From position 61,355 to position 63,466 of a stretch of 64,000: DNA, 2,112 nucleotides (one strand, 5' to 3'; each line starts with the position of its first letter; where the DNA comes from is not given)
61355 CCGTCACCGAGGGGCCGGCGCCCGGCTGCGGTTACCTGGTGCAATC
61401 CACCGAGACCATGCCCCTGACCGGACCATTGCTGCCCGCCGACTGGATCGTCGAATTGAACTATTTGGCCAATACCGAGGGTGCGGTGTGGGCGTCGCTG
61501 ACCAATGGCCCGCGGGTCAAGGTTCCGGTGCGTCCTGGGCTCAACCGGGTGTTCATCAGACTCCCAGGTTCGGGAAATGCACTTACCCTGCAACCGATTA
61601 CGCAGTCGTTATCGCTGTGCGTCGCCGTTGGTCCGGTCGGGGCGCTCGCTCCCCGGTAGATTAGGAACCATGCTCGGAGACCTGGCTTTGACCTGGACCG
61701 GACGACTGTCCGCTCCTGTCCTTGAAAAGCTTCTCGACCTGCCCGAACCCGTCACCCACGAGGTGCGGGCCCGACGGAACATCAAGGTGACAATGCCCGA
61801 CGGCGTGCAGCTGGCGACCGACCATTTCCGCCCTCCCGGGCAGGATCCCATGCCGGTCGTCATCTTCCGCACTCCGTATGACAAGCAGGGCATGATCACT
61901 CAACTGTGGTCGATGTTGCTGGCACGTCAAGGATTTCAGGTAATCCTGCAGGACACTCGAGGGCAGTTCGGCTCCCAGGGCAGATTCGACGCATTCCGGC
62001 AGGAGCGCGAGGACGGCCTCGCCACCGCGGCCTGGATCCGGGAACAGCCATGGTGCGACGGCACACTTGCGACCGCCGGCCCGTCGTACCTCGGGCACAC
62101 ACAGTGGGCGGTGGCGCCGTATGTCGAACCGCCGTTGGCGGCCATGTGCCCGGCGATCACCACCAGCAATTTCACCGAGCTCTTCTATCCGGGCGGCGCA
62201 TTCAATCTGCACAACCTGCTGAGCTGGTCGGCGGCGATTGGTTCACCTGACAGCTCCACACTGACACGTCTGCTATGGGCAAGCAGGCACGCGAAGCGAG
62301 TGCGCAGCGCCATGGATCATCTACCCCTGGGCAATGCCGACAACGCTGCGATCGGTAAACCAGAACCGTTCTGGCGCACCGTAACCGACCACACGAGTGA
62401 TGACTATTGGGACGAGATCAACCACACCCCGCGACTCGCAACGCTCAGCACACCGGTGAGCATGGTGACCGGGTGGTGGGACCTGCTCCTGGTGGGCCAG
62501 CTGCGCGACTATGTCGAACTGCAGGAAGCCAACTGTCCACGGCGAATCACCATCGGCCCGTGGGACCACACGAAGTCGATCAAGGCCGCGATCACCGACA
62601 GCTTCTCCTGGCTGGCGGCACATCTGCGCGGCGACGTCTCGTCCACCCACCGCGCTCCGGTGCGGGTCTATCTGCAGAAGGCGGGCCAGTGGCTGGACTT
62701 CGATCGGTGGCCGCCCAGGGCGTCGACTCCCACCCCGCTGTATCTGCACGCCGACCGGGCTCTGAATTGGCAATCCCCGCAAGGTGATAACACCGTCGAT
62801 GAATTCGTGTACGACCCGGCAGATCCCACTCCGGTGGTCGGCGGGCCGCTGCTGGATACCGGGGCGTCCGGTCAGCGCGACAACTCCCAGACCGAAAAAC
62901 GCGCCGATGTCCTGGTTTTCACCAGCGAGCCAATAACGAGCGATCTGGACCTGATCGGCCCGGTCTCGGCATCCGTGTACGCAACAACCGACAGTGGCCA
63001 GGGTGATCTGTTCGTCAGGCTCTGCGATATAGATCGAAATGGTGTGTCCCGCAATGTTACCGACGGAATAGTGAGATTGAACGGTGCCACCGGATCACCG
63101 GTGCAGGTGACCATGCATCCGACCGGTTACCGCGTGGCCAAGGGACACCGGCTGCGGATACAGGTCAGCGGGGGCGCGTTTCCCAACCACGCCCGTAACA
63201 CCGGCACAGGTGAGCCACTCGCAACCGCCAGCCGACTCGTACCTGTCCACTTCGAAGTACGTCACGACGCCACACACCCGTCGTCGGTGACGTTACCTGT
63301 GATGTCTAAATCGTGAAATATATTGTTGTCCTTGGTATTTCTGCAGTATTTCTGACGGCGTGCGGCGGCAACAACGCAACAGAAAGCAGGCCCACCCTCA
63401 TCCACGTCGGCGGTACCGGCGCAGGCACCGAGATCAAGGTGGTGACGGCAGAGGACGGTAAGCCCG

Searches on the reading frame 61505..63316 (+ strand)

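Call 72: search_protein_families(library=pfam, proteins=[window:61505-63316:+], max_evalue=0.00001)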
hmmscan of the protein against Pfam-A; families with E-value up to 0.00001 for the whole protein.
window:61505-63316:+ (603 aa): 2 families
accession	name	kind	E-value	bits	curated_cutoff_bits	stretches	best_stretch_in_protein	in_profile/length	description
PF02129.25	Peptidase_S15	-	2e-54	185.5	23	1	99-356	1-261/262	X-Pro dipeptidyl-peptidase (S15 family)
PF08530.16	PepX_C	-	3.5e-29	102.7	22.5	1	384-595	7-216/217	X-Pro dipeptidyl-peptidase C-terminal non-catalytic domain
